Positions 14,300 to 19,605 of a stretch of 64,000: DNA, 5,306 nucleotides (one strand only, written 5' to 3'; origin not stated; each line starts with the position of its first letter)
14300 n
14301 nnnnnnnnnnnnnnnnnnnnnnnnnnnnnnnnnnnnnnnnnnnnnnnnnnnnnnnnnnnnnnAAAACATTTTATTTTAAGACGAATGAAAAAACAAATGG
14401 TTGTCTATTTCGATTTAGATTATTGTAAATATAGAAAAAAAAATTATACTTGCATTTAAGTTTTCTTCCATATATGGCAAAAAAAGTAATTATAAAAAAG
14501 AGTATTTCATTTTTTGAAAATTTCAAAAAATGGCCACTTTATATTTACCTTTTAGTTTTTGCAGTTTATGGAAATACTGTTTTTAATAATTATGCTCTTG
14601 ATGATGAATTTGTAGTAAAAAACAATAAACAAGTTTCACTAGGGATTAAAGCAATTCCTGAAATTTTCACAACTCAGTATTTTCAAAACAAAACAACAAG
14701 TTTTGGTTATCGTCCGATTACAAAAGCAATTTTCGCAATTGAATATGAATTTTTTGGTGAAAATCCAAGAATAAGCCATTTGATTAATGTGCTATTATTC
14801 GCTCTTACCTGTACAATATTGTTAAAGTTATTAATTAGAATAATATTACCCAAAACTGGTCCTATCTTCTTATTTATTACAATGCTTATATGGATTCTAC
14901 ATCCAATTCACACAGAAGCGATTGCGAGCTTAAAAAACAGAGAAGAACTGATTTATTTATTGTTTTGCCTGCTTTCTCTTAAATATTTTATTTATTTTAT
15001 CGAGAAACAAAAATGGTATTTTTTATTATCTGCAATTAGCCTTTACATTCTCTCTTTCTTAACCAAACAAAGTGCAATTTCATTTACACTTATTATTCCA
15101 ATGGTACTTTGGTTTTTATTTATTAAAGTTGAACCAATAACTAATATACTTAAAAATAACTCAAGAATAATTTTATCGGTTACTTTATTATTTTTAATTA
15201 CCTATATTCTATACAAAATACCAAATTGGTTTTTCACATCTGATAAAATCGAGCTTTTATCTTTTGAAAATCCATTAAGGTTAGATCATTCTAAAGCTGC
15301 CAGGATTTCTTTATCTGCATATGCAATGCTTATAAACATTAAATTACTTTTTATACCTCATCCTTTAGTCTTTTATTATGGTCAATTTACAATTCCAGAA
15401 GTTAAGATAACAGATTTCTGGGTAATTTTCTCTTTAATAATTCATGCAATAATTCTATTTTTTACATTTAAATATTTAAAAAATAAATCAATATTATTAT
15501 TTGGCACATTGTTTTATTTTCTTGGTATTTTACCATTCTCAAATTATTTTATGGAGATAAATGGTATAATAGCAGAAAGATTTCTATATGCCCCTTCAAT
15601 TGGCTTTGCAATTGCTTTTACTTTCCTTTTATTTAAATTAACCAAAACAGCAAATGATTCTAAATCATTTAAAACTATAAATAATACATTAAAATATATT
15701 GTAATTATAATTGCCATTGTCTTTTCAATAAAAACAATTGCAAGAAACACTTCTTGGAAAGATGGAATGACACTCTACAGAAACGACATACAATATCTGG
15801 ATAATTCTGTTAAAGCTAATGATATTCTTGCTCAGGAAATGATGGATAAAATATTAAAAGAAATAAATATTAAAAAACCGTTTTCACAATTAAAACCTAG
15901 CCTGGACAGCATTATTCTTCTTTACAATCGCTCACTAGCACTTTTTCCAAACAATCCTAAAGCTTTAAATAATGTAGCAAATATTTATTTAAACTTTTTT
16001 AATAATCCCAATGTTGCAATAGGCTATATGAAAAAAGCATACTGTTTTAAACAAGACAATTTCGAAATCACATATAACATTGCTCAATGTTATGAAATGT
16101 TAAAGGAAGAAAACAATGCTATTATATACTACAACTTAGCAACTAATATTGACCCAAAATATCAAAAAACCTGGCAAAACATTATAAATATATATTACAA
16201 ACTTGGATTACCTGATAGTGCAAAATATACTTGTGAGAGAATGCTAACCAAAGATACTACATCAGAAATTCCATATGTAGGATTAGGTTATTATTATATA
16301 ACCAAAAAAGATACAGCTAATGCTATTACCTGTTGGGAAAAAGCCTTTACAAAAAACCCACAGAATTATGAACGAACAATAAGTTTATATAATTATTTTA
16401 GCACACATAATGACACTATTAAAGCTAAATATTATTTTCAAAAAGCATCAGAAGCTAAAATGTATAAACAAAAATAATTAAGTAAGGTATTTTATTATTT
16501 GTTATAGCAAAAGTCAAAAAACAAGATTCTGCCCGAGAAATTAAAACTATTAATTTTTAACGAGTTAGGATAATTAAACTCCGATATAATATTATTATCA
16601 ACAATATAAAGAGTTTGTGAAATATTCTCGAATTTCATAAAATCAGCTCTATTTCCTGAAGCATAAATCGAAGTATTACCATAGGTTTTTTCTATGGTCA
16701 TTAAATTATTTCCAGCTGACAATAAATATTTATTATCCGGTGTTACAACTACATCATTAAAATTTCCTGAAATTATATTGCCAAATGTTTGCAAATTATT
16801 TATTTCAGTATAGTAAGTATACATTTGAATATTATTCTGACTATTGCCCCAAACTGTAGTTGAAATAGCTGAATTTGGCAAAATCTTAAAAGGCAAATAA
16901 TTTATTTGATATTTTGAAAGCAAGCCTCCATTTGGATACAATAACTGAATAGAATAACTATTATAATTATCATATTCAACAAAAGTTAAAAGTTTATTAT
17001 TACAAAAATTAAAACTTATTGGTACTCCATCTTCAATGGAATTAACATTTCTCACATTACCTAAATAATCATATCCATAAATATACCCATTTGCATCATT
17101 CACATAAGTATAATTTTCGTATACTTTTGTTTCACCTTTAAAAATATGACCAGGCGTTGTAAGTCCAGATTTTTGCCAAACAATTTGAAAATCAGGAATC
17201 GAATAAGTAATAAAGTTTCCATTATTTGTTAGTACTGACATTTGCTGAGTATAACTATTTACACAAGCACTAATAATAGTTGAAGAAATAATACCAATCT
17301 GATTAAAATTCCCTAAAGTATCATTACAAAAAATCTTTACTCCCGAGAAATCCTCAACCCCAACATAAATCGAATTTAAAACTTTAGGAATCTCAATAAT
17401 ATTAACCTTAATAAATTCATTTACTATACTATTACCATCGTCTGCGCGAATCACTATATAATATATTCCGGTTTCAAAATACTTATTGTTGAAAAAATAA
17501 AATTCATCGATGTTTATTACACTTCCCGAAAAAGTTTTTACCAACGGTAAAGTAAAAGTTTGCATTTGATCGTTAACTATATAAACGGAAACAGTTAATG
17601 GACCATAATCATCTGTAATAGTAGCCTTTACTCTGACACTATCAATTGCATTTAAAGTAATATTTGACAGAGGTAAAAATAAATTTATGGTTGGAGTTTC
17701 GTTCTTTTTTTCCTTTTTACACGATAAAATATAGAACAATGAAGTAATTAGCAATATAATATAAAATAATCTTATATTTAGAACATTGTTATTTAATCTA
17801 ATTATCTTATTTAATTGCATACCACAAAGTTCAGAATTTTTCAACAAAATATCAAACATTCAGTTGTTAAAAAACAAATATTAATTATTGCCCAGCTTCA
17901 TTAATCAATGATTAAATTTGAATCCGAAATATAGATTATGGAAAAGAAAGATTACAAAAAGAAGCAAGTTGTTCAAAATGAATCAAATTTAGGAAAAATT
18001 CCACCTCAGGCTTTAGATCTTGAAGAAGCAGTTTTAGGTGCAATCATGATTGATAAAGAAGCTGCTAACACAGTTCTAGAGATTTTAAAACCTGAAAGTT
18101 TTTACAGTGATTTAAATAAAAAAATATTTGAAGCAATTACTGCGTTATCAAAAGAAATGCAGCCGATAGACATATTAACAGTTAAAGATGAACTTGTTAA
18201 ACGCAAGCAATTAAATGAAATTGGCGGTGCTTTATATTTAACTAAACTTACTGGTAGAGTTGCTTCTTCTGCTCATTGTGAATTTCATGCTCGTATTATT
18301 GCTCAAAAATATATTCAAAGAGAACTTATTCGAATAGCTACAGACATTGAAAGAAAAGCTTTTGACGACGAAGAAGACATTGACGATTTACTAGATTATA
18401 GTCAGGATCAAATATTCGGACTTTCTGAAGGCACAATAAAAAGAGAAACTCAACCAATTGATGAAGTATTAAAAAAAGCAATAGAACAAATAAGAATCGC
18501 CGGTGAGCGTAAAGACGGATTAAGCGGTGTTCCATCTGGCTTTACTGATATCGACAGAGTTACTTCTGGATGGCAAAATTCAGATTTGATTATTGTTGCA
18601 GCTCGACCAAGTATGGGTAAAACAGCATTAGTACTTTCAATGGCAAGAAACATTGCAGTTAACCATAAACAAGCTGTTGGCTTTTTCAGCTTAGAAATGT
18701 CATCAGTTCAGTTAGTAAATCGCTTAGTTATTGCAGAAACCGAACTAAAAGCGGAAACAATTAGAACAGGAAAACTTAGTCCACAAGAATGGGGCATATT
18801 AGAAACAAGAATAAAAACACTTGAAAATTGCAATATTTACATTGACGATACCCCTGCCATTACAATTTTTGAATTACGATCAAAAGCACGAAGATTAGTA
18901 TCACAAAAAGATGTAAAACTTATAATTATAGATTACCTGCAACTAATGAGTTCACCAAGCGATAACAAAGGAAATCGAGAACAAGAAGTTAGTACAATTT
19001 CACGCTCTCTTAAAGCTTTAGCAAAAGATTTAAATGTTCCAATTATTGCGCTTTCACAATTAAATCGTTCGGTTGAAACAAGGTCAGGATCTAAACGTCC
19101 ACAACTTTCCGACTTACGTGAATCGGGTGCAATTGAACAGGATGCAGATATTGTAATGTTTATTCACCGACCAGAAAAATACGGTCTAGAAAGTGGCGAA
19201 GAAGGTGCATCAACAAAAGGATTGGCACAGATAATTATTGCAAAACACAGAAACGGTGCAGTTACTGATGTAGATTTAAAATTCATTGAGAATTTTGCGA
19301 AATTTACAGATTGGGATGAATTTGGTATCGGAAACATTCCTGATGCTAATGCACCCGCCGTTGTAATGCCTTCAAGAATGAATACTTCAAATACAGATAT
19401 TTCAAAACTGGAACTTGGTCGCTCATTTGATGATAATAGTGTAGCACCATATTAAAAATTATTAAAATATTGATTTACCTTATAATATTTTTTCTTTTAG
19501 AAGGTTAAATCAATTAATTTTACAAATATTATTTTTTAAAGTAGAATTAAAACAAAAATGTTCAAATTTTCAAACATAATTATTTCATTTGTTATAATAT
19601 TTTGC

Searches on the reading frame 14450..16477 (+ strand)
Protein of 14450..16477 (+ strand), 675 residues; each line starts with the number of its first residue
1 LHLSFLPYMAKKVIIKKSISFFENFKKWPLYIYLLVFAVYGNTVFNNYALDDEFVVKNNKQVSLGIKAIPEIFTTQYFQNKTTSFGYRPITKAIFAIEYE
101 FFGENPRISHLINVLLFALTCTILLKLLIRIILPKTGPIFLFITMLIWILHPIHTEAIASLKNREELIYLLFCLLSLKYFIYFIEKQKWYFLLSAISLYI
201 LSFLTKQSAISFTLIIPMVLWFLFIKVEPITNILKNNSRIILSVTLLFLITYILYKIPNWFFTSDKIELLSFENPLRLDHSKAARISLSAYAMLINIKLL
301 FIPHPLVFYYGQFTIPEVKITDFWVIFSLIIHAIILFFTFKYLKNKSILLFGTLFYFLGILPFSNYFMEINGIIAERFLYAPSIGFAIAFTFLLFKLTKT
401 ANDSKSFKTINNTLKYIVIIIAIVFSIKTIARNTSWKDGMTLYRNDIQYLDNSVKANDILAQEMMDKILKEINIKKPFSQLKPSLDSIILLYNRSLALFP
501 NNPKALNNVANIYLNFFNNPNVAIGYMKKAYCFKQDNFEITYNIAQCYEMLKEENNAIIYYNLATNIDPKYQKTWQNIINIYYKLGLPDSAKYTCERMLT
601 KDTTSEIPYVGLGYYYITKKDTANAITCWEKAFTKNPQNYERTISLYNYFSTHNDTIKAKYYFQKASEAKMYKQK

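Call 12: search_protein_families(library=pfam, proteins=[window:14450-16477:+], max_evalue=0.001)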
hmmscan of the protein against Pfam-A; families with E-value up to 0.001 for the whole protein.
window:14450-16477:+ (675 aa): 7 families
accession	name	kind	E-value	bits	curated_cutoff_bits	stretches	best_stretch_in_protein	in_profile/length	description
PF07719.23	TPR_2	-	1.1e-09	38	27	0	609-639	4-34/34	Tetratricopeptide repeat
PF00515.34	TPR_1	-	7.7e-09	35.5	27.8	0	542-571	5-34/34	Tetratricopeptide repeat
PF13181.12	TPR_8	-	1.7e-06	28.1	25.7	0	542-571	5-34/34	Tetratricopeptide repeat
PF14559.12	TPR_19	-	2.6e-05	24.9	25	0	519-569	6-56/68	Tetratricopeptide repeat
PF08409.16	TMTC_DUF1736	-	6.3e-05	23.3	27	1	271-335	9-74/75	Protein O-mannosyl-transferase TMTC, DUF1736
PF13428.12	TPR_14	-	7.2e-05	23.5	23.5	0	610-641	5-36/44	Tetratricopeptide repeat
PF13431.12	TPR_17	-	9.6e-05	22.8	24.4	0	491-515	1-25/34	Tetratricopeptide repeat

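Call 49: search_protein_families(library=ncbifam, proteins=[window:14450-16477:+], max_evalue=0.00001)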
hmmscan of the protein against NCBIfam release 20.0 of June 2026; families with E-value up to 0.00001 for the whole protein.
window:14450-16477:+ (675 aa): 3 families
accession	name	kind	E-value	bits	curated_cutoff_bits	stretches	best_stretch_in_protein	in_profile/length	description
TIGR02917.1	PEP_TPR_lipo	equivalog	4.2e-12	44.8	312.2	1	537-670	464-597/899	XrtA/PEP-CTERM system TPR-repeat protein PrsT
NF040959.1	MamA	equivalog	1.2e-10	41.2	200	1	486-582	88-183/204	magnetosome protein MamA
TIGR02521.1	type_IV_pilW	equivalog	1.8e-07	30.9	154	0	609-668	34-93/234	type IV pilus biogenesis/stability protein PilW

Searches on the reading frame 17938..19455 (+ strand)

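Call 12: search_protein_families(library=pfam, proteins=[window:17938-19455:+], max_evalue=0.001)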
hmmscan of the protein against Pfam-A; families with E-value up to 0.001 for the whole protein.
window:17938-19455:+ (505 aa): 3 families
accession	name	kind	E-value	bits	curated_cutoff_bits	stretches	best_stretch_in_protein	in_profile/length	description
PF03796.21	DnaB_C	-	1.8e-107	358.9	27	1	197-458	1-255/255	DnaB-like helicase C terminal domain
PF00772.26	DnaB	-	4.2e-30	104.3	23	1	22-122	2-102/103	DnaB-like helicase N terminal domain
PF13481.12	AAA_25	-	3.3e-08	33.8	27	1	209-374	26-189/195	AAA domain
